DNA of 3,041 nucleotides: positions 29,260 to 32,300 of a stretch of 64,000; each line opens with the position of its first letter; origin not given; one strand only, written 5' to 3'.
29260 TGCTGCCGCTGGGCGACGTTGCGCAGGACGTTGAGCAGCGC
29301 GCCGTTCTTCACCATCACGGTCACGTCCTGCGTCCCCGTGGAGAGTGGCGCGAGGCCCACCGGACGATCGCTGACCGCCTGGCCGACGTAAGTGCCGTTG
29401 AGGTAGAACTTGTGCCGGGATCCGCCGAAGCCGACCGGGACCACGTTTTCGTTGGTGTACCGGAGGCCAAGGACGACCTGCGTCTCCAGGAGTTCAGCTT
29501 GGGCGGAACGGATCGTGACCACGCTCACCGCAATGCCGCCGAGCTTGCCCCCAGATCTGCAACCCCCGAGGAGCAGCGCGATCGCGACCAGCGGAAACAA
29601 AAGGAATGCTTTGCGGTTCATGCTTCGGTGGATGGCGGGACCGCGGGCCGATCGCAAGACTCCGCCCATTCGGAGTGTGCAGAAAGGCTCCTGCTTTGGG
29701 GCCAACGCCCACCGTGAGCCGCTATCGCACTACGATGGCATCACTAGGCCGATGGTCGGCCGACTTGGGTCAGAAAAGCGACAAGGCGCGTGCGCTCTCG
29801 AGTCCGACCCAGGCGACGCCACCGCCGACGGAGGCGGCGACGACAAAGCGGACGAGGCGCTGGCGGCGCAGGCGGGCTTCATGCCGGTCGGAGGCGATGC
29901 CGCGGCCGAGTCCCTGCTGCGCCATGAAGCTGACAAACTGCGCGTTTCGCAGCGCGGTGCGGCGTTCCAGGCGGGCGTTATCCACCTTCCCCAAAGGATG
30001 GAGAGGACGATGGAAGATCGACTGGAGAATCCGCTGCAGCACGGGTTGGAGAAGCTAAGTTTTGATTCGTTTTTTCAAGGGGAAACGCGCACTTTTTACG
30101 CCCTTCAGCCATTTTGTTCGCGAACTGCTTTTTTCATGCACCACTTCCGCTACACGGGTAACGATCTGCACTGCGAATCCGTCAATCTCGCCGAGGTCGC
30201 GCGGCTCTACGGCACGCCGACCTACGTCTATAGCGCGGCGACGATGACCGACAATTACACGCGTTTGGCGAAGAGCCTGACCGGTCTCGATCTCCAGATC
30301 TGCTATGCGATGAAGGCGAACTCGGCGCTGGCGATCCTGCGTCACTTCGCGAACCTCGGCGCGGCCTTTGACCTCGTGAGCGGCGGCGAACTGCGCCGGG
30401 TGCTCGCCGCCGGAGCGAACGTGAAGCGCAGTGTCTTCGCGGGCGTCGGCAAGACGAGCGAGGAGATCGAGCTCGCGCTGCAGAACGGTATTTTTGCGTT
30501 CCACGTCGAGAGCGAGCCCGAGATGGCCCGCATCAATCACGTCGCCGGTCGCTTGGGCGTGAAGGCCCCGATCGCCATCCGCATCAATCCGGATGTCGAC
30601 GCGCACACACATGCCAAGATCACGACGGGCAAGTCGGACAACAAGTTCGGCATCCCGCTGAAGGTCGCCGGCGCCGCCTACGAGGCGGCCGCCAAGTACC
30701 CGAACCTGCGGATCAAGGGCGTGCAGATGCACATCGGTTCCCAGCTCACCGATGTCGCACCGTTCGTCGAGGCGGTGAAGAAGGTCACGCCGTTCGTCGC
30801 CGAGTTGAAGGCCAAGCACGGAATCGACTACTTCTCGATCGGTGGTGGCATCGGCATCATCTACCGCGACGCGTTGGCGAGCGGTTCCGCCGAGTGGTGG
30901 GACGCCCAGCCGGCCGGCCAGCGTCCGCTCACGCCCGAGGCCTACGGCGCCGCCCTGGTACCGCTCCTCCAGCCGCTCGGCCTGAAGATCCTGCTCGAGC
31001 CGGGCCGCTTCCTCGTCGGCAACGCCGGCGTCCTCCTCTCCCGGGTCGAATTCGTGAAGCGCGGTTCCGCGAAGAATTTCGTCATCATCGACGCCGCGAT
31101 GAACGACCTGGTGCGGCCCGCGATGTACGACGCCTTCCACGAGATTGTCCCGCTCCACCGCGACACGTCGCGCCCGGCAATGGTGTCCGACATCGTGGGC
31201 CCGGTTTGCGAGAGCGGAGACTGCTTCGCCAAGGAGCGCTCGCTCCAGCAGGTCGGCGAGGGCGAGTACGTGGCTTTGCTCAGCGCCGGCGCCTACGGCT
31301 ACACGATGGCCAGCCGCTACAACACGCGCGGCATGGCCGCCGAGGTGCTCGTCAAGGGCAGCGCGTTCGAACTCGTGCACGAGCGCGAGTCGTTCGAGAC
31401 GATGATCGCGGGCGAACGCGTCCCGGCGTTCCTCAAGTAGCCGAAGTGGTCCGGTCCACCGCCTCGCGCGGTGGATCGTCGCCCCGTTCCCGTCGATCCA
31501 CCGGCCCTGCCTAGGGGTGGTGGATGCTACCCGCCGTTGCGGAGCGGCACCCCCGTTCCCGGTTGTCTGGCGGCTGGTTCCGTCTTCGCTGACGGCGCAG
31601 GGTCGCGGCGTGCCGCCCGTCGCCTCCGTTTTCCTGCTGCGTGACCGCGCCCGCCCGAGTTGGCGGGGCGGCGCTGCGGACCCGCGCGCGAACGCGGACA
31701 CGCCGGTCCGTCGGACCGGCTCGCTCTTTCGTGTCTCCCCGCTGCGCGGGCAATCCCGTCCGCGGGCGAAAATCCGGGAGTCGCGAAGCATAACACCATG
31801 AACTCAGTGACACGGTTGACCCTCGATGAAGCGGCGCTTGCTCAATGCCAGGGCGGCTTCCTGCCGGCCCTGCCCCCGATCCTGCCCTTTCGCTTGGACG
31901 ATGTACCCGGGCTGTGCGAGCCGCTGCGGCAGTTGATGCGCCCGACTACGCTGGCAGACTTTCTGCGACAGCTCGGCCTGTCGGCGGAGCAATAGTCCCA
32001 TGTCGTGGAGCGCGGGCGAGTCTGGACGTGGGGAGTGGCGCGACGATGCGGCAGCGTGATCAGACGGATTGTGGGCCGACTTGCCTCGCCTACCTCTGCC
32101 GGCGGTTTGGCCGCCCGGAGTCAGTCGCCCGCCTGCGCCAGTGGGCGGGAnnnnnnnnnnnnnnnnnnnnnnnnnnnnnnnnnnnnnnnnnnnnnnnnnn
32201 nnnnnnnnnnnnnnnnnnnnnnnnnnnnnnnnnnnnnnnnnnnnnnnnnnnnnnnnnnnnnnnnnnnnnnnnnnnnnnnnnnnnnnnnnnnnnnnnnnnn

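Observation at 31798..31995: Unannotated-size ORF encoding a double-glycine-leader peptide directly upstream of a C39 ABC exporter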

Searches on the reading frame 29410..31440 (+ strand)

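Call 8: search_protein_families(library=pfam, proteins=[window:29410-31440:+], max_evalue=0.01)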
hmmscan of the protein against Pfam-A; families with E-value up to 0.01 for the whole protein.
window:29410-31440:+ (676 aa): 3 families
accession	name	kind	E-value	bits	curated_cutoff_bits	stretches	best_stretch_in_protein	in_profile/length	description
PF02784.22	Orn_Arg_deC_N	-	7.9e-52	176.5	23.4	1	281-536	6-246/247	Pyridoxal-dependent decarboxylase, pyridoxal binding domain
PF00278.28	Orn_DAP_Arg_deC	-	1.3e-26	93.1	23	1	272-627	2-95/95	Pyridoxal-dependent decarboxylase, C-terminal sheet domain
PF01168.26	Ala_racemase_N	-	1.7e-06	28.3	24.1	1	278-484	5-200/220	Alanine racemase, N-terminal domain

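Call 9: search_protein_families(library=ncbifam, proteins=[window:29410-31440:+], max_evalue=1)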
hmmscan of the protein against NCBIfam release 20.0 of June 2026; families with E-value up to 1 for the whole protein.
window:29410-31440:+ (676 aa): 10 families
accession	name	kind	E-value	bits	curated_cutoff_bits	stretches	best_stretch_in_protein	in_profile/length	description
TIGR01048.1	lysA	equivalog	6.3e-135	449.9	297.9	1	251-669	7-416/417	diaminopimelate decarboxylase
NF006515.0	PRK08961.1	equivalog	5.9e-66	223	802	1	267-648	501-859/861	bifunctional aspartate kinase/diaminopimelate decarboxylase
NF052544.1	OrLyDeCDokD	equivalog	4e-55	187.2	700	1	246-667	19-457/461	ornithine/lysine decarboxylase DokD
TIGR03099.1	dCO2ase_PEP1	hypoth_equivalog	7.5e-55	186.6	478.45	1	249-648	4-398/398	pyridoxal-dependent decarboxylase, exosortase A system-associated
NF041039.1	FslC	exception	1.6e-15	56.9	500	1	260-632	19-388/418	rhizoferrin biosystnesis N-citrylornithine decarboxylase FslC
TIGR01273.1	speA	equivalog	1e-11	44.1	624.1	1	298-486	94-290/624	arginine decarboxylase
NF003763.0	PRK05354.1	equivalog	8.3e-11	41.1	369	1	297-487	100-299/636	biosynthetic arginine decarboxylase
NF005867.0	PRK07804.1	equivalog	0.024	12.9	639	1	309-361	104-156/548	L-aspartate oxidase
NF008072.0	PRK10809.1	equivalog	0.074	12.8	190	1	539-572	152-185/194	ribosomal protein S5-alanine N-acetyltransferase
NF033072.0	NanU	exception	0.1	11.7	425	1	212-328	53-168/521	SusD family outer membrane lipoprotein NanU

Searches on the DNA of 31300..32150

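Call 38: search_rna_families(source=window, start=31300, end=32150, threshold=evalue, max_evalue=1)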
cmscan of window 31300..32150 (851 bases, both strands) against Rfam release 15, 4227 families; matches with E-value up to 1: 1.
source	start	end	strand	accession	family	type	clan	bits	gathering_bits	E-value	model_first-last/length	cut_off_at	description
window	31698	31743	-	RF00382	DnaX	Cis-reg; frameshift_element;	-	18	35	0.25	1-65/65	no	DnaX ribosomal frameshifting element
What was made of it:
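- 31710..31797 (+): Nearly invariant non-coding block directly upstream of the start codon; probably a promoter or 5'-UTR element of the peptide-exporter operon. No Rfam match (call 38).
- Tried and rejected: Rfam scan of 31300-32150: only a chance DnaX hit, E 0.25 (call 38).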

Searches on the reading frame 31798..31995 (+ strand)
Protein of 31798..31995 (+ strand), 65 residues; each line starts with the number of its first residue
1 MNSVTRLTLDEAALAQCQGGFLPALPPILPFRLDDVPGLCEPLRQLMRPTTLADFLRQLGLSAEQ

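Call 8: search_protein_families(library=pfam, proteins=[window:31798-31995:+], max_evalue=0.01)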
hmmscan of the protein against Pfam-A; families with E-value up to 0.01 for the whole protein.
window:31798-31995:+ (65 aa): 1 family
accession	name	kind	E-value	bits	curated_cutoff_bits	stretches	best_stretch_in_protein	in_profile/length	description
PF05829.17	Adeno_PX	-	0.0098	16.2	25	0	18-29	11-22/42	Adenovirus late L2 mu core protein (Protein X)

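Call 9: search_protein_families(library=ncbifam, proteins=[window:31798-31995:+], max_evalue=1)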
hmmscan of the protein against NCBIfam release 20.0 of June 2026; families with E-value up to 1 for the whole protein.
window:31798-31995:+ (65 aa): 0 families

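Call 10: find_homologous_proteins(query=window:31798-31992:+, max_evalue=10)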
Query seq(65 aa) (65 aa): 4 proteins with E <= 10 among 6 candidates.
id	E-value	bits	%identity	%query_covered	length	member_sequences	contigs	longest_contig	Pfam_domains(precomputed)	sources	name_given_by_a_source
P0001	7.1e-35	135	100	100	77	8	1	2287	-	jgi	-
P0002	1.2e-28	115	83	100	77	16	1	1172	-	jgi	jgi:hypothetical protein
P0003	3.2e-27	111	83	100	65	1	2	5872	-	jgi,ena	jgi:hypothetical protein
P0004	2.6e-26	108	83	98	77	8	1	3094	-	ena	-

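Call 12: find_encoding_contigs(protein=P0003, flank=10000)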
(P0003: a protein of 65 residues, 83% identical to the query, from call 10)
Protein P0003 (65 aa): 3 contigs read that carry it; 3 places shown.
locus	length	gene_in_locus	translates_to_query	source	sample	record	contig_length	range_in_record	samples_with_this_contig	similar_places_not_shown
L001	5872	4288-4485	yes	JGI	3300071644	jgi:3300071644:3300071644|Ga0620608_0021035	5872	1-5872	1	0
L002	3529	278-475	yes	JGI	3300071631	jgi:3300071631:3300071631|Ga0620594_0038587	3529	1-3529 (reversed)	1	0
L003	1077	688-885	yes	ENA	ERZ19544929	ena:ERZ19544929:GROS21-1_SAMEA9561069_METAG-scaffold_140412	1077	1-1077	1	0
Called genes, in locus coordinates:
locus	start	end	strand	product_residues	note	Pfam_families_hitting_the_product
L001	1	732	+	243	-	?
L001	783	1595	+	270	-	PF13085:Fer2_3, PF13187:Fer4_9 (faint), PF12838:Fer4_7 (weak), PF13183:Fer4_8 (weak)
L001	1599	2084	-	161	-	PF03168:LEA_2 (weak)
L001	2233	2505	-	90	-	-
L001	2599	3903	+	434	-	PF00278:Orn_DAP_Arg_deC, PF01168:Ala_racemase_N (weak), PF02784:Orn_Arg_deC_N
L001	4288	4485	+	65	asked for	-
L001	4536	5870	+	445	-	?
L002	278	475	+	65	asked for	-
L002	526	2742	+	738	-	PF03412:Peptidase_C39, PF00664:ABC_membrane, PF00005:ABC_tran, PF02463:SMC_N (faint), PF13304:AAA_21 (faint)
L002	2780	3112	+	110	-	-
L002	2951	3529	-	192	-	?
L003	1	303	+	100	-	?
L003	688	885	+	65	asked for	-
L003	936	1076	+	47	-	?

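Call 13: find_encoding_contigs(protein=P0004, flank=10000)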
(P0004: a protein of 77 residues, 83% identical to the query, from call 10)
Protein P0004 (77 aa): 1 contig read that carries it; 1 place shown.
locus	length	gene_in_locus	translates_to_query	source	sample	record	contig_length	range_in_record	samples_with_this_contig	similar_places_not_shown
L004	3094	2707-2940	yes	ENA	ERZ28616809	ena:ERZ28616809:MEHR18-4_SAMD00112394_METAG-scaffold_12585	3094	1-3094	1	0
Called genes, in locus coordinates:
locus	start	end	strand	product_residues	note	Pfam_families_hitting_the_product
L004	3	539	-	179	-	?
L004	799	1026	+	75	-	-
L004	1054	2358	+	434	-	PF00278:Orn_DAP_Arg_deC, PF01168:Ala_racemase_N (weak), PF02784:Orn_Arg_deC_N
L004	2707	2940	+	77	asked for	-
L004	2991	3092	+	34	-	?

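Call 14: find_encoding_contigs(protein=P0002, flank=10000)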
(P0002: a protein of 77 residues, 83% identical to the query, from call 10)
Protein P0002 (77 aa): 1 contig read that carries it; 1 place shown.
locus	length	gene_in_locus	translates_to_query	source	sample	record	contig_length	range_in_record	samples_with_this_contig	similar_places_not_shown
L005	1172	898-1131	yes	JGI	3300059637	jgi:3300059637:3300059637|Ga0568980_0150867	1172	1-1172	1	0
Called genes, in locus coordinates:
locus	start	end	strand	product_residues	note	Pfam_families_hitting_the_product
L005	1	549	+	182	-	?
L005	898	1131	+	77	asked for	-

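Call 15: find_encoding_contigs(protein=P0001, flank=10000)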
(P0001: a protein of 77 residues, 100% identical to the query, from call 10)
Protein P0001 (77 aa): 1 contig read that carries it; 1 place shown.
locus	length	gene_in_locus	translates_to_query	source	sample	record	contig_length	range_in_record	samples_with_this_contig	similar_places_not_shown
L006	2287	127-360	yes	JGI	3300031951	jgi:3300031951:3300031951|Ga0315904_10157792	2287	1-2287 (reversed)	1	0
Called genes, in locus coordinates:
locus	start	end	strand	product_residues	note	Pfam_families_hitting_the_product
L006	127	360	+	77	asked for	-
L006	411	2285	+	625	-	?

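Call 35: search_protein_representatives(alignment_id=A2)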
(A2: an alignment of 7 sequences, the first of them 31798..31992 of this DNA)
Query: 7 sequences, 65 profile positions. Proteins with E-value up to 0.001 (for the whole library): 7; up to 1e-10: 2; up to 1e-30: 0. The best 7 are listed.
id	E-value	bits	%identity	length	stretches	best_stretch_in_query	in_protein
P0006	3.4e-24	100.9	-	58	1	8-65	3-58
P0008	4.7e-21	90.9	-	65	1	1-64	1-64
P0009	9.9e-09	51.4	-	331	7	9-32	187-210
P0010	2.4e-07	47.0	-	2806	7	5-32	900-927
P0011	7.5e-06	42.2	-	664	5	8-32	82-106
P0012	4.8e-05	39.6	-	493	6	2-54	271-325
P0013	4.9e-05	39.6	-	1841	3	37-54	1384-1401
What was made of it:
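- Closest known: Double-glycine. Different: An exhaustive profile search of 1.84 billion representatives found only two clusters of true relatives (call 35).
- Tried and rejected: Exhaustive profile search of 1.84 billion representatives: two true clusters, plus long repetitive proteins that I regard as compositional hits (call 35).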

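Call 47: predict_structure(alignment_id=A2)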
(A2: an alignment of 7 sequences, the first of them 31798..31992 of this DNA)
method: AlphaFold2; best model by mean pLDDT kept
length: 65 residues; sequences in the alignment: 7
mean_pLDDT: 49.0   pTM: 0.23
mean pLDDT of the five models: 49.0, 47.6, 47.4, 46.6, 45.2
residues with pLDDT >= 90: 0; 70-90: 0; 50-70: 31; < 50: 34
segments of 3 or more residues with pLDDT < 50: 1-9, 11-31
pLDDT, mean of each block of 10 residues (from residue 1): 38 46 45 51 54 60 48
secondary structure, 60 per line:
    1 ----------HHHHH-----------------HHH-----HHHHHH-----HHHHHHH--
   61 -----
elements in order: H11-15 H41-46 H52-58
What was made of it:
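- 31858..31992 (+): Predicted mature core, 45 aa: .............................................. The AlphaFold model has low confidence (pLDDT 49; call 47).
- The structure prediction is uninformative (pLDDT 49, call 47).
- Tried and rejected: AlphaFold2 on the 7-sequence alignment: pLDDT 49, so no fold search was made (call 47).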
